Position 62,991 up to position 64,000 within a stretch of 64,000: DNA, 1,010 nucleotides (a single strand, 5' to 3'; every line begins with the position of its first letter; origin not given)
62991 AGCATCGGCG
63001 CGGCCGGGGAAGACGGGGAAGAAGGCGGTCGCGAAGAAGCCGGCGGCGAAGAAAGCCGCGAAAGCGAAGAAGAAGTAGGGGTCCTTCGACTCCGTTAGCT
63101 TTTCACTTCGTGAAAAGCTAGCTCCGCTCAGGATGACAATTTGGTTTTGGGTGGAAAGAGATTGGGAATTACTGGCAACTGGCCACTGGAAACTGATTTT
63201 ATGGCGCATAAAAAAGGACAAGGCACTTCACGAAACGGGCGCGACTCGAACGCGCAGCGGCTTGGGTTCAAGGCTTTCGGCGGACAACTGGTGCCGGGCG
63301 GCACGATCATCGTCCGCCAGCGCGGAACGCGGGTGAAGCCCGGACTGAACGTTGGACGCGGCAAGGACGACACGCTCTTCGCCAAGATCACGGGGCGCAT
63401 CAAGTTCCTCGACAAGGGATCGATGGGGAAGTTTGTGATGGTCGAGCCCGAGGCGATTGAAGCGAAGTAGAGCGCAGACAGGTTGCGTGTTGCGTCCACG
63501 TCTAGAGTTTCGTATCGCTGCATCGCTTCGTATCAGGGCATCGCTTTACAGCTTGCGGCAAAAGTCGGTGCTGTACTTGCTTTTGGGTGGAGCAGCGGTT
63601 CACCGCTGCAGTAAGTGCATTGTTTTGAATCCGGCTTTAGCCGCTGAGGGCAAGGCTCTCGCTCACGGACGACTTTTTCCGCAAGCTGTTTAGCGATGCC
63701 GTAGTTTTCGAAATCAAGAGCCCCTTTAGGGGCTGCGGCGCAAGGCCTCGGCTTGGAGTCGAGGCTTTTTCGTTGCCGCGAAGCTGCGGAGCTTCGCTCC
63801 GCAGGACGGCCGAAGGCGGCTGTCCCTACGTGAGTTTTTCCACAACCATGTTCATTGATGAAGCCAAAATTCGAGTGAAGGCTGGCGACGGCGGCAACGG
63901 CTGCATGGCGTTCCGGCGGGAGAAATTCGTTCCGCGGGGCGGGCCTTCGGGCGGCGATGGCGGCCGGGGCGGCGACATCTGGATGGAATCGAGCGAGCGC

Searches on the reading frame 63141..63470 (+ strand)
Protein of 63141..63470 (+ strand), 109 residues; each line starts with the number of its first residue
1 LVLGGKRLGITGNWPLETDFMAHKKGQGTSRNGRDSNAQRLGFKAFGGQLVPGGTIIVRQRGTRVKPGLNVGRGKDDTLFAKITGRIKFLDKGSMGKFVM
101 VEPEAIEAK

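Call 15: search_protein_families(library=pfam, proteins=[window:63141-63470:+])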
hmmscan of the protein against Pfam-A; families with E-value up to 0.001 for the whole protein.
window:63141-63470:+ (109 aa): 1 family
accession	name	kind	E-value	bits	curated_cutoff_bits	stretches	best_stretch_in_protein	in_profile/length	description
PF01016.24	Ribosomal_L27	-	1.2e-31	109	20.5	1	22-97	1-75/79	Ribosomal L27 protein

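Call 29: find_encoding_contigs(protein=window:63201-63470:+, flank=3000, max_places=10)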
Protein window:63201-63470:+ (89 aa): 20 contigs read that carry it; 10 places shown.
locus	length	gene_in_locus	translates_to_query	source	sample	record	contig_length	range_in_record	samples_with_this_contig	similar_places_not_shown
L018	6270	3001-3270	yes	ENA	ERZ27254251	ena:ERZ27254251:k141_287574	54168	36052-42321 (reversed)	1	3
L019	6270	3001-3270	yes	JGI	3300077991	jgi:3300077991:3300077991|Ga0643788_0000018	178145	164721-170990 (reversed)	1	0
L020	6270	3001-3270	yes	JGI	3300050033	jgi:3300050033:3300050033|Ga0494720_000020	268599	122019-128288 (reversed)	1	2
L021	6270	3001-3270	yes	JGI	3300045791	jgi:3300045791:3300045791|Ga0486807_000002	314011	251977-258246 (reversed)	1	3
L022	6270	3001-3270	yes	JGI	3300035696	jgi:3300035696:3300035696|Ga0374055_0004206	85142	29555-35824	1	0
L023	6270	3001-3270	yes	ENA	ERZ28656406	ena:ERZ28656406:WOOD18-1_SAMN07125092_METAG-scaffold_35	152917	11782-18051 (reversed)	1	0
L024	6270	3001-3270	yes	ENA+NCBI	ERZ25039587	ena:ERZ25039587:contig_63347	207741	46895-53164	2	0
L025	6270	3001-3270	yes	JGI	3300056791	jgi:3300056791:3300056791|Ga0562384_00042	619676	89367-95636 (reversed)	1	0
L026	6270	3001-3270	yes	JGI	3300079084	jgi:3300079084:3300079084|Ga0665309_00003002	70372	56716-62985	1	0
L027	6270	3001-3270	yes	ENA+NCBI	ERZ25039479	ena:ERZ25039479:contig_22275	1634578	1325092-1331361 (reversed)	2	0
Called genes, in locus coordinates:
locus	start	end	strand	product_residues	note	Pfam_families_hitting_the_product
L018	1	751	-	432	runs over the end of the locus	PF07969:Amidohydro_3, PF01979:Amidohydro_1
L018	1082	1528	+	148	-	PF14534:DUF4440, PF12680:SnoaL_2 (weak)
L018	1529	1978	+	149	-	PF02580:Tyr_Deacylase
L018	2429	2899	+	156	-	PF00829:Ribosomal_L21p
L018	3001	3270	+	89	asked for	PF01016:Ribosomal_L27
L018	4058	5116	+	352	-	PF01018:GTP1_OBG, PF01926:MMR_HSR1, PF02421:FeoB_N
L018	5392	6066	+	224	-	PF00834:Ribul_P_3_epim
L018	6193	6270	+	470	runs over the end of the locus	PF13174:TPR_6 (faint), PF13512:TPR_18 (faint), PF13525:YfiO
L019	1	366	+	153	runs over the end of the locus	PF02580:Tyr_Deacylase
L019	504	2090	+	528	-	PF07690:MFS_1, PF06609:TRI12, PF07690:MFS_1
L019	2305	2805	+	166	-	PF00829:Ribosomal_L21p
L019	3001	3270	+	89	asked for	PF01016:Ribosomal_L27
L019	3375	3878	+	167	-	PF08433:KTI12 (weak), PF13238:AAA_18 (weak), PF13671:AAA_33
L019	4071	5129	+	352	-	PF01018:GTP1_OBG, PF01926:MMR_HSR1, PF02421:FeoB_N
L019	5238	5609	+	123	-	-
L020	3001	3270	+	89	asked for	PF01016:Ribosomal_L27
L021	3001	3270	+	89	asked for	PF01016:Ribosomal_L27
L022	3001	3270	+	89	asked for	PF01016:Ribosomal_L27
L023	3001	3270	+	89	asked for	PF01016:Ribosomal_L27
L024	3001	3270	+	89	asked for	PF01016:Ribosomal_L27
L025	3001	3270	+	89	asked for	PF01016:Ribosomal_L27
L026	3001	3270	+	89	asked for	PF01016:Ribosomal_L27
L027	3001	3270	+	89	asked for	PF01016:Ribosomal_L27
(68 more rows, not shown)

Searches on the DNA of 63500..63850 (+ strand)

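Call 11: search_rna_families(source=window, start=63500, end=63850, threshold=evalue, max_evalue=10)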
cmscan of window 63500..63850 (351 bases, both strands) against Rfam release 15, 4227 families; matches with E-value up to 10: 4.
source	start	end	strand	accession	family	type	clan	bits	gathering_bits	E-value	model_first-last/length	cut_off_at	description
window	63537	63703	+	RF00102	VA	Gene;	-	22.9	62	0.12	1-159/159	no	VA RNA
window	63743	63823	-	RF02236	asX2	Gene; sRNA;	-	15.9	70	1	1-87/87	no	Xanthomonas sRNA asX2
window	63634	63723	-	RF00673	mir-217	Gene; miRNA;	-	15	70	7.3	1-93/93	no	mir-217 microRNA precursor family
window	63731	63779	+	RF04055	mir-1261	Gene; miRNA;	-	14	91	9.2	1-82/82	no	mir-1261 microRNA precursor family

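Call 75: search_dna_similar(query=window:63549-63688:+, collection=plasmids, mode=distant, max_evalue=0.001, max_rows=30)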
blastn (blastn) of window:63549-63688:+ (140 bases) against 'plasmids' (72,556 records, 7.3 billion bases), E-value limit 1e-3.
No match.
